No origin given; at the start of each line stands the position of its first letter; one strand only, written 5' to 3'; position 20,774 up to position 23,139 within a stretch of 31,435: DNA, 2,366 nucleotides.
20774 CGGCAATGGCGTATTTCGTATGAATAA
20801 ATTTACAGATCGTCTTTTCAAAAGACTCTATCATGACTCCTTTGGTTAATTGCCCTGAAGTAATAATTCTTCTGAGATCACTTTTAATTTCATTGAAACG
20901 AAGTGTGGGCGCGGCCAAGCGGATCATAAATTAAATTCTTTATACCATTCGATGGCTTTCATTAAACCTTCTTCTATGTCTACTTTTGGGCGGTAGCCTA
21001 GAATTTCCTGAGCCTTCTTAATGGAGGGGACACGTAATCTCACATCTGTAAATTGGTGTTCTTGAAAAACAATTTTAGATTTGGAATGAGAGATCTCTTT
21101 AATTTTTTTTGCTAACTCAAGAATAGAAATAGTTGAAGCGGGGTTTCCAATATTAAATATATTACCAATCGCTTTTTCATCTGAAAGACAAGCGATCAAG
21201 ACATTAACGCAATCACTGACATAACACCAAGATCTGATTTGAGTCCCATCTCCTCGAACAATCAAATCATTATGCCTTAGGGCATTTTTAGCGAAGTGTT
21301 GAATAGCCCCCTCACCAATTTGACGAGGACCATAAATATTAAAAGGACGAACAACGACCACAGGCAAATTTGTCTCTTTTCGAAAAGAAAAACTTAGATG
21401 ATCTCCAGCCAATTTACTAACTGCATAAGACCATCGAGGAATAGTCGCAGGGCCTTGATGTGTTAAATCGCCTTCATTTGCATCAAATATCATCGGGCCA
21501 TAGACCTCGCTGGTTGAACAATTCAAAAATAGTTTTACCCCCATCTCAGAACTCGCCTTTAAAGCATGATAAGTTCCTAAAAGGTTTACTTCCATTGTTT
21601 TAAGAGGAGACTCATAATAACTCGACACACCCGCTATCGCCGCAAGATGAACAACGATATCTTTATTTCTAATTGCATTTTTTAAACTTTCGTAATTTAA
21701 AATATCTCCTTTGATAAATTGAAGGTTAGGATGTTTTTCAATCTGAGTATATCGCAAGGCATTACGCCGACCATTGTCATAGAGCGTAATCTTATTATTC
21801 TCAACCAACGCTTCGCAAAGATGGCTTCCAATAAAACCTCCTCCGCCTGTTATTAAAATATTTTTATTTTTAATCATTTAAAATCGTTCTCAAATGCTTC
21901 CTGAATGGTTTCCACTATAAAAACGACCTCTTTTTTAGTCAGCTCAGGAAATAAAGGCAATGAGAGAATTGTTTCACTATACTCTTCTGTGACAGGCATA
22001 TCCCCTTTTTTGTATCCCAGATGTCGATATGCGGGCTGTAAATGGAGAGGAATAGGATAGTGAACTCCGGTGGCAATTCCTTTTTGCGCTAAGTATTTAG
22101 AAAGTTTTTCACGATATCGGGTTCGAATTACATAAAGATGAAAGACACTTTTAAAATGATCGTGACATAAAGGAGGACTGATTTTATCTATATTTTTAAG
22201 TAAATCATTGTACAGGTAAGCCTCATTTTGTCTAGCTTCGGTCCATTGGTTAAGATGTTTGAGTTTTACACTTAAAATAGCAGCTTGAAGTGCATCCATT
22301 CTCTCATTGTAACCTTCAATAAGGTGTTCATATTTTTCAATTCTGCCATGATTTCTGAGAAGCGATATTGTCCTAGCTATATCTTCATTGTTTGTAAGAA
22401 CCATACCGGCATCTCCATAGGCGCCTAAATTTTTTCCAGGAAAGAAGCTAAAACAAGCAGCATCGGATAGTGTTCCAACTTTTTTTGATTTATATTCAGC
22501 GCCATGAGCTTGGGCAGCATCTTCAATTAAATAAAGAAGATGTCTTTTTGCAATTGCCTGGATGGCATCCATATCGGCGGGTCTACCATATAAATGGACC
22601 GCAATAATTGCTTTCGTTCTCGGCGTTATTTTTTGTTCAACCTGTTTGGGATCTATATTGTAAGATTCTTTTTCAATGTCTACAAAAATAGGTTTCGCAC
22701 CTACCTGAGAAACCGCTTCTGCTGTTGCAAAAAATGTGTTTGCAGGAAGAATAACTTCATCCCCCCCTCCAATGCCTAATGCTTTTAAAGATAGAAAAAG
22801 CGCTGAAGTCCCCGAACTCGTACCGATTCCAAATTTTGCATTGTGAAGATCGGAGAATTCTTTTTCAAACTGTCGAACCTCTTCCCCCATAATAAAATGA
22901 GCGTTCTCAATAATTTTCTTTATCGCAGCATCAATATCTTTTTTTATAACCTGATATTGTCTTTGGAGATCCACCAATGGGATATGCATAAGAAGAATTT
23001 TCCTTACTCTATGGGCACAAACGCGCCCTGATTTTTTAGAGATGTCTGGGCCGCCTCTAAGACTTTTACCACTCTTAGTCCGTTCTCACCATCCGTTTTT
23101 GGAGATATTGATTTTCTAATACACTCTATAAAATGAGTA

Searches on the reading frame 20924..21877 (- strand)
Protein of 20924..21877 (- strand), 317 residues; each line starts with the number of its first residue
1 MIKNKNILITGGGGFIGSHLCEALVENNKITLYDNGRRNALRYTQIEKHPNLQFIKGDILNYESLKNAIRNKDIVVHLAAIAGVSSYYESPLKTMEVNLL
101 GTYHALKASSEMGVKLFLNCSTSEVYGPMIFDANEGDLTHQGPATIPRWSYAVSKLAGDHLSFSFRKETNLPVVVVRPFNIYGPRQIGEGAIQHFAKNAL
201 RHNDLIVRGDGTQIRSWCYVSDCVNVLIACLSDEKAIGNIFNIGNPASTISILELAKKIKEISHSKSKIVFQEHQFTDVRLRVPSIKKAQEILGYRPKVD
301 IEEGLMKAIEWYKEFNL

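Call 53: search_protein_families(library=pfam, proteins=[window:20924-21877:-])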
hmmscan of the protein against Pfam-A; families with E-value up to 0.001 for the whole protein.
window:20924-21877:- (317 aa): 10 families
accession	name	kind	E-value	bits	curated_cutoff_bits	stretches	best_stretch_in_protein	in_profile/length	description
PF01370.27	Epimerase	-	4.2e-55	187.2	20.9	1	7-244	1-240/240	NAD dependent epimerase/dehydratase family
PF16363.11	GDP_Man_Dehyd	-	1.2e-52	179.9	27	1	8-306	1-330/332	GDP-mannose 4,6 dehydratase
PF01073.25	3Beta_HSD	-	2.1e-27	96.3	22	1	8-228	1-226/280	3-beta hydroxysteroid dehydrogenase/isomerase family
PF02719.21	Polysacc_synt_2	-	4.1e-18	66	20.2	1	7-125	1-131/293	Polysaccharide biosynthesis protein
PF07993.18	NAD_binding_4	-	2.5e-15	56.8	20.1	1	9-191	1-217/258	Male sterility protein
PF04321.23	RmlD_sub_bind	-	8.5e-14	51.7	27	1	6-267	2-235/287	RmlD substrate binding domain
PF13460.12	NAD_binding_10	-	4.7e-12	46.6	27.2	1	11-130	1-106/184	NAD(P)H-binding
PF03435.24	Sacchrp_dh_NADP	-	1.5e-06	29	25.1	1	7-79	1-76/129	Saccharopine dehydrogenase NADP binding domain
PF00106.31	adh_short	-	5.5e-05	23.2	26.6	1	5-108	1-118/195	short chain dehydrogenase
PF05368.20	NmrA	-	0.00023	21.3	27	1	4-78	2-76/298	NmrA-like family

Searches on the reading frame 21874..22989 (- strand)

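Call 53: search_protein_families(library=pfam, proteins=[window:21874-22989:-])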
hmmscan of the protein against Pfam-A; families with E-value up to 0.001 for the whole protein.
window:21874-22989:- (371 aa): 5 families
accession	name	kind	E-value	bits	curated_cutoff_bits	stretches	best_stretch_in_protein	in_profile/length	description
PF01041.23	DegT_DnrJ_EryC1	-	4.4e-127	424.7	19.8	1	15-362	3-359/360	DegT/DnrJ/EryC1/StrS aminotransferase family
PF01053.26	Cys_Met_Meta_PP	-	3e-07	29.8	27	1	39-168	55-184/381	Cys/Met metabolism PLP-dependent enzyme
PF00155.27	Aminotran_1_2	-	3.5e-07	30.2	19.7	1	38-214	44-247/361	Aminotransferase class I and II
PF01212.27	Beta_elim_lyase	-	1.6e-05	24.8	27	1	36-190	32-203/288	Beta-eliminating lyase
PF00266.25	Aminotran_5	-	2.3e-05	24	21.5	1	33-163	40-181/371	Aminotransferase class-V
